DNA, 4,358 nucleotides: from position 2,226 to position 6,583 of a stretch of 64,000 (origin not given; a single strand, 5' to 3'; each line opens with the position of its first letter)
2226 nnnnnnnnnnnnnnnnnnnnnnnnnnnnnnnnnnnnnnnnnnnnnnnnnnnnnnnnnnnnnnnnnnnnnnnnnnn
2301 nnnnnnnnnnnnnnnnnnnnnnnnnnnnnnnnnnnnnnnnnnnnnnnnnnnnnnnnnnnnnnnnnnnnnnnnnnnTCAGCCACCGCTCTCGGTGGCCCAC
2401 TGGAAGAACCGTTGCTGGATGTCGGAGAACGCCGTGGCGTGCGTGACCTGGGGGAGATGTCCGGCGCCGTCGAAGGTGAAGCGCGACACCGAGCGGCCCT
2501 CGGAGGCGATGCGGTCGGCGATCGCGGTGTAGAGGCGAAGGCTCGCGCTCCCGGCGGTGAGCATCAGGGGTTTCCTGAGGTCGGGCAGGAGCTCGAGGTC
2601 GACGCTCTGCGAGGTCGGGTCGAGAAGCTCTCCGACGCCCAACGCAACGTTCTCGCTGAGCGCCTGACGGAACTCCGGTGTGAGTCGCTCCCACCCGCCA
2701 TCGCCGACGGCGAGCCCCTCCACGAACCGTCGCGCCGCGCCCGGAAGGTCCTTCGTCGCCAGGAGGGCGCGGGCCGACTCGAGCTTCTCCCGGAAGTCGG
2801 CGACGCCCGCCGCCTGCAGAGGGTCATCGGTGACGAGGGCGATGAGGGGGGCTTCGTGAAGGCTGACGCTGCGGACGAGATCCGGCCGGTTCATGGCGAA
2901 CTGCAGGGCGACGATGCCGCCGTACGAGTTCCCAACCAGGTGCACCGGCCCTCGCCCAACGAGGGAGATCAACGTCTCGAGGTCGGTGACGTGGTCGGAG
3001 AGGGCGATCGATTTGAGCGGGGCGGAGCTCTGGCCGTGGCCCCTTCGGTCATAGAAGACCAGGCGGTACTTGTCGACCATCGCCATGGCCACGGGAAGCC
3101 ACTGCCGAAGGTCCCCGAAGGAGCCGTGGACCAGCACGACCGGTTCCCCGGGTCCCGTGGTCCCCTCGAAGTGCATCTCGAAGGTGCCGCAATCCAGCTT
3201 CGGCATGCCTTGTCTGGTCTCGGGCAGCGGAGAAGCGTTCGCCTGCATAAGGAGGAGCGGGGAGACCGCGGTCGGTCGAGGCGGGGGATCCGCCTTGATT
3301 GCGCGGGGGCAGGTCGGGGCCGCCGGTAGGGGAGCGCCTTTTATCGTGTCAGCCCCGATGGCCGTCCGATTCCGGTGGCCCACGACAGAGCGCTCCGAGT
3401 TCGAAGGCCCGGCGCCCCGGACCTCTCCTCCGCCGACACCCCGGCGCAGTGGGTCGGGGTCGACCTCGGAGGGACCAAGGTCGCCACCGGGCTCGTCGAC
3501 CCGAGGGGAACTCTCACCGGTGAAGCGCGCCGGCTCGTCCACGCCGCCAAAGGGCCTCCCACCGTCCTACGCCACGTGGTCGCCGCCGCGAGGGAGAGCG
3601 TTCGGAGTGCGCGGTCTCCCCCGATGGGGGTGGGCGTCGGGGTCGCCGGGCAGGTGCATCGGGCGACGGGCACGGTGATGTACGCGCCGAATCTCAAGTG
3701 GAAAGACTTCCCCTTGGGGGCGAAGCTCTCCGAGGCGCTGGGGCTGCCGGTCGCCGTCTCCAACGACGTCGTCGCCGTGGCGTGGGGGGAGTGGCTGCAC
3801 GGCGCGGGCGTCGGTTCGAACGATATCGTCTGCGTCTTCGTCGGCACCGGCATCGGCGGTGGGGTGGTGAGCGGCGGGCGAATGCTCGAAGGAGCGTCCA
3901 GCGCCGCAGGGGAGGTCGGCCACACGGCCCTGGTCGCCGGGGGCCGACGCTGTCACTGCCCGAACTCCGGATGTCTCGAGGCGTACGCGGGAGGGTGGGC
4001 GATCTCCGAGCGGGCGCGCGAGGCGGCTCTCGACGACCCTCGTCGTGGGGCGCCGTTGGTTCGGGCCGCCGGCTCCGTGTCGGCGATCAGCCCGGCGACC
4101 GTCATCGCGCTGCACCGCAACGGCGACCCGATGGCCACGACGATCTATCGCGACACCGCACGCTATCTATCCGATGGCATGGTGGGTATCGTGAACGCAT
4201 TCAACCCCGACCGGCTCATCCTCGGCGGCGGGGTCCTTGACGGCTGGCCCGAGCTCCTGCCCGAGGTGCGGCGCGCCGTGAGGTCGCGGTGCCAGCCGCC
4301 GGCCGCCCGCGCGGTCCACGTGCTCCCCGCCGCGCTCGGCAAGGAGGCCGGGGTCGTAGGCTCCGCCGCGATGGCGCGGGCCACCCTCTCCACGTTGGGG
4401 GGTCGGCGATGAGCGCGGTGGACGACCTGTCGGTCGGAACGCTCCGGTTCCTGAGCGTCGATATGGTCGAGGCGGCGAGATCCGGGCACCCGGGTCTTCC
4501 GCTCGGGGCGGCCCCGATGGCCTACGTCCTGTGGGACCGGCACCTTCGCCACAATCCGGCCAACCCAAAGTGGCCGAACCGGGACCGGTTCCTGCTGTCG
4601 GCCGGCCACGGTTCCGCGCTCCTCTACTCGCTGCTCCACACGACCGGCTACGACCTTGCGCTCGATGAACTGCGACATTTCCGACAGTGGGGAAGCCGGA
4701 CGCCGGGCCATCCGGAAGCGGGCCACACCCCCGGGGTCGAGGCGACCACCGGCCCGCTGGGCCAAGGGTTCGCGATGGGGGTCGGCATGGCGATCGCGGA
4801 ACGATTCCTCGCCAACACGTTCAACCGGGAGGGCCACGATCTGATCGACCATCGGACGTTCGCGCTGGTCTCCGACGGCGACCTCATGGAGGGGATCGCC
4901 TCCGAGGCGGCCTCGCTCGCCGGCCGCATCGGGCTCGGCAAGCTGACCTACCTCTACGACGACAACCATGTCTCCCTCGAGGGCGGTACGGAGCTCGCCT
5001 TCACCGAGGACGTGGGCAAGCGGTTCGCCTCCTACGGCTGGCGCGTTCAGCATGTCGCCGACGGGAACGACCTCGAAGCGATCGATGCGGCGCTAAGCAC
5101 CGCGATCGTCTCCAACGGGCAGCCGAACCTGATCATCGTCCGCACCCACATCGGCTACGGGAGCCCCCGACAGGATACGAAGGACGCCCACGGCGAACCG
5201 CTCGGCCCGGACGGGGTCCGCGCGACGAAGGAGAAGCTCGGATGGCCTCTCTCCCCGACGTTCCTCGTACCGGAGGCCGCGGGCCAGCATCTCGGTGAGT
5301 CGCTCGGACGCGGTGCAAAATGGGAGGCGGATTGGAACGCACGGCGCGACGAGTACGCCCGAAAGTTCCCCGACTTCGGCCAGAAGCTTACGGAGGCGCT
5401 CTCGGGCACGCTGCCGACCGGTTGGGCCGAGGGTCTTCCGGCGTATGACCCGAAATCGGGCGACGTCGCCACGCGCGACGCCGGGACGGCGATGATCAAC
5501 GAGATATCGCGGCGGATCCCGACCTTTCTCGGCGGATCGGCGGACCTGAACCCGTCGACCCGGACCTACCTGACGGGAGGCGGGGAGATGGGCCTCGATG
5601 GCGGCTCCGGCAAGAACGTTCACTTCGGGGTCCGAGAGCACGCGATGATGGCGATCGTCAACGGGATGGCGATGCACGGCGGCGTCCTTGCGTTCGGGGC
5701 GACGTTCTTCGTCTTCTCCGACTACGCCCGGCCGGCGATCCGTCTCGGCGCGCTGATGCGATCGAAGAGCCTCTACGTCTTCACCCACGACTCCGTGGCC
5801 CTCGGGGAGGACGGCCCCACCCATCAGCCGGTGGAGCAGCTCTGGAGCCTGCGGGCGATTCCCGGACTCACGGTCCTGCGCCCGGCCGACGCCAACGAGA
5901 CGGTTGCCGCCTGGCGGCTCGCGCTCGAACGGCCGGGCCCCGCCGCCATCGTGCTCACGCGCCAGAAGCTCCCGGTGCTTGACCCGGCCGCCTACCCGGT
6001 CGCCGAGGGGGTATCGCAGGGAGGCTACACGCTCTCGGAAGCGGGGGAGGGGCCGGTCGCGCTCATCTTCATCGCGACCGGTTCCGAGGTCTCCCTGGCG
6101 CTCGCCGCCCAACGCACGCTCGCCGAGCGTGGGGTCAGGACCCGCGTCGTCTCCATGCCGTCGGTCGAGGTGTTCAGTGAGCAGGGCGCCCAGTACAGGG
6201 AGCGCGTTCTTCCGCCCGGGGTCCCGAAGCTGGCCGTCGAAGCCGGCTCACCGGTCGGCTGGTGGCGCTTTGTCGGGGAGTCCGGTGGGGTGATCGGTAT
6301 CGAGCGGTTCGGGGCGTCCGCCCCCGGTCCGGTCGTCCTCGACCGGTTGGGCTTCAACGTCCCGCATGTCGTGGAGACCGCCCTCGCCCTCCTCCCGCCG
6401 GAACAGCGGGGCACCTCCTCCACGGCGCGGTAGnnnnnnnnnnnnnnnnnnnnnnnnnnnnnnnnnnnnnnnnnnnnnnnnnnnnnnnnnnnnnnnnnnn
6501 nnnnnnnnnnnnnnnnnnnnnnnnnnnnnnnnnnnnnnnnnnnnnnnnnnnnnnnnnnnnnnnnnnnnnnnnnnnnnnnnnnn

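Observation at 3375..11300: Complete bacterial-type oxidative pentose phosphate operon in an apparent archaeon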

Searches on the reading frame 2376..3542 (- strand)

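Call 29: search_protein_families(library=pfam, proteins=[window:2376-3542:-])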
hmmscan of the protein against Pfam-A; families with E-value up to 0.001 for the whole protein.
window:2376-3542:- (388 aa): 5 families
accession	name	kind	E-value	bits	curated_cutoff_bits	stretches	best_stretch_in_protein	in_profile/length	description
PF00561.26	Abhydrolase_1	-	4.1e-22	79.5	25.8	1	134-368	2-244/245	alpha/beta hydrolase fold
PF12697.13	Abhydrolase_6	-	2e-20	74.8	26.3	1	135-374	1-216/217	Alpha/beta hydrolase family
PF12146.15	Hydrolase_4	-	1e-10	41.8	27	1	135-226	7-104/239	Serine aminopeptidase, S33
PF07819.20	PGAP1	-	5.1e-05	23.6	24.3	0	132-212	4-105/233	PGAP1-like alpha/beta domain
PF00975.26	Thioesterase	-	0.00025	21.8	26.4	1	134-216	2-84/226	Thioesterase domain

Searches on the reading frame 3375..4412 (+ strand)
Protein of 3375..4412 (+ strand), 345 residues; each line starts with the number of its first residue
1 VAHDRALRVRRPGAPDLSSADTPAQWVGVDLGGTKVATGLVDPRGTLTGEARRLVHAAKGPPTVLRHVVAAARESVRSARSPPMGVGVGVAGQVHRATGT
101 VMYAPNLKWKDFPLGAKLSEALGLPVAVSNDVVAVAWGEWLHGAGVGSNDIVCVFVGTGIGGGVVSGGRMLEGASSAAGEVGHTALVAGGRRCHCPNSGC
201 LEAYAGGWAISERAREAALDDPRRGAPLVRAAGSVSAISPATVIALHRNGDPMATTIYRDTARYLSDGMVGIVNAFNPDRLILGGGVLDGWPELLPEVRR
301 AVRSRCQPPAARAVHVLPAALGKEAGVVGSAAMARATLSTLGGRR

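Call 6: search_protein_families(library=pfam, proteins=[window:3375-4412:+])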
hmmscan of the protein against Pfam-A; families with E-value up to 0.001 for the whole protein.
window:3375-4412:+ (345 aa): 1 family
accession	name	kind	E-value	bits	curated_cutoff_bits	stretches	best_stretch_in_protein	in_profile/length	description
PF00480.26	ROK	-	4.9e-66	223.7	22.9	1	27-335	2-292/294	ROK family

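Call 49: search_protein_families(library=ncbifam, proteins=[window:3375-4409:+], max_evalue=1e-10)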
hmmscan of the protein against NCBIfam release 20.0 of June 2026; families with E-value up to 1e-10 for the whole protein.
window:3375-4409:+ (345 aa): 12 families
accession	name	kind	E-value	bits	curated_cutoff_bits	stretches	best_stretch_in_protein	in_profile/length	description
TIGR00744.1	ROK_glcA_fam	subfamily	1.7e-62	211.6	260.35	1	27-336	1-310/318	ROK family glucokinase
NF049930.1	TransRegMlc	equivalog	1.3e-36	126.7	530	1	86-336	149-391/405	sugar metabolism global transcriptional regulator Mlc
NF047937.1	TransRegNagC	equivalog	4.1e-36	125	650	1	22-338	77-388/399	DNA-binding transcriptional regulator NagC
NF007251.0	PRK09698.1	equivalog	4.8e-36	124.6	253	1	25-216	7-199/304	allose kinase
NF003461.0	PRK05082.1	subfamily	1.6e-35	122.9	283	1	27-336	4-288/291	N-acetylmannosamine kinase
NF047821.1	NactlManKinNanK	equivalog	2.7e-33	115.8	450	1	28-335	5-287/288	N-acetylmannosamine kinase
NF045551.1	GK_Pyrobac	equivalog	6.6e-30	104.4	500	1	27-341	3-287/294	ATP-dependent glucokinase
NF007108.0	PRK09557.1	equivalog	7.7e-26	91.1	443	1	27-331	4-297/303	fructokinase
NF009835.0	PRK13310.1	equivalog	1.4e-20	73.8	380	1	27-333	3-299/303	N-acetylglucosamine kinase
NF042998.1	bglucokin_BglK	equivalog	5e-19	68.6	550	1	29-185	6-157/291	beta-glucoside kinase BglK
NF045550.1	FrctkaseScrK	equivalog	4.1e-13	49.4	400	1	84-213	56-193/293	fructokinase ScrK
NF045942.1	PolPhglucPhase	equivalog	1.4e-11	44.6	250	0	27-173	3-148/242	polyphosphate--glucose phosphotransferase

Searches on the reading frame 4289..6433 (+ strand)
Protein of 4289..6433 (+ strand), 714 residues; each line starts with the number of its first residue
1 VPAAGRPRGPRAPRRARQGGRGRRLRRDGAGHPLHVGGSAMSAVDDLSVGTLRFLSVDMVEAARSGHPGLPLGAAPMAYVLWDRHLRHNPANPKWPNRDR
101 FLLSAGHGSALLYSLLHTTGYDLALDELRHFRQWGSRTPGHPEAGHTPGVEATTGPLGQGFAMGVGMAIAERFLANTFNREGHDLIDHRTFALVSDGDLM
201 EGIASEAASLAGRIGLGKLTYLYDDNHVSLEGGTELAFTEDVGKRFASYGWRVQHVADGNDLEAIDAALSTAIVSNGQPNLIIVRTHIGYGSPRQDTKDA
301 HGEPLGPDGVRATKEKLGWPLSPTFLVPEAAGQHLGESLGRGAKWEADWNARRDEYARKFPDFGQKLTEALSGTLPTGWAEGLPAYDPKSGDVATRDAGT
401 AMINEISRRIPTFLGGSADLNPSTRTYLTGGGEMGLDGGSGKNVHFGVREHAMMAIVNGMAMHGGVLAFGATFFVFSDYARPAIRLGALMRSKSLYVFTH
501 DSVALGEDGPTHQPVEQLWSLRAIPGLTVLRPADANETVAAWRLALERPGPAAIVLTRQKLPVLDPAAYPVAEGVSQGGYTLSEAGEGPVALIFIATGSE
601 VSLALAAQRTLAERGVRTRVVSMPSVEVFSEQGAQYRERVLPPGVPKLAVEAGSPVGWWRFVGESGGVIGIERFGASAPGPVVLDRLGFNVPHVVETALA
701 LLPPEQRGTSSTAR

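Call 6: search_protein_families(library=pfam, proteins=[window:4289-6433:+])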
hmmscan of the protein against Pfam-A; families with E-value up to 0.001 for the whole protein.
window:4289-6433:+ (714 aa): 4 families
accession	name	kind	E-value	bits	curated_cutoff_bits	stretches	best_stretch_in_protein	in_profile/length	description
PF00456.26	Transketolase_N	-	1.1e-131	439.2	22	1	46-376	3-334/334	Transketolase, thiamine diphosphate binding domain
PF02779.29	Transket_pyr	-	6.2e-49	166.4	27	1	393-562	3-173/174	Transketolase, pyrimidine binding domain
PF22613.1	Transketolase_C_1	-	7.1e-36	123.3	27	1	578-690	1-113/113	Transketolase-like TK C-terminal domain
PF02780.25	Transketolase_C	-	1.4e-07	31.9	25.9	1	592-635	12-55/124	Transketolase, C-terminal domain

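Call 49: search_protein_families(library=ncbifam, proteins=[window:4409-6430:+], max_evalue=1e-10)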
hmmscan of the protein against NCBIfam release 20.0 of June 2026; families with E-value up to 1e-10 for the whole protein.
window:4409-6430:+ (674 aa): 4 families
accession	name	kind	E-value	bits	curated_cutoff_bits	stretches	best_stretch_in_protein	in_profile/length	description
TIGR00232.1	tktlase_bact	equivalog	2.5e-250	832.3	682.25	1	8-661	3-652/654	transketolase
NF004558.0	PRK05899.2-4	equivalog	6.8e-170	566.6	788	1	5-657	3-645/651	transketolase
NF004559.0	PRK05899.2-5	equivalog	7.4e-81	272.2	488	1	11-587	24-540/627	transketolase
NF004556.0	PRK05899.2-2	equivalog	2.9e-61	207.5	575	2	17-278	29-277/639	transketolase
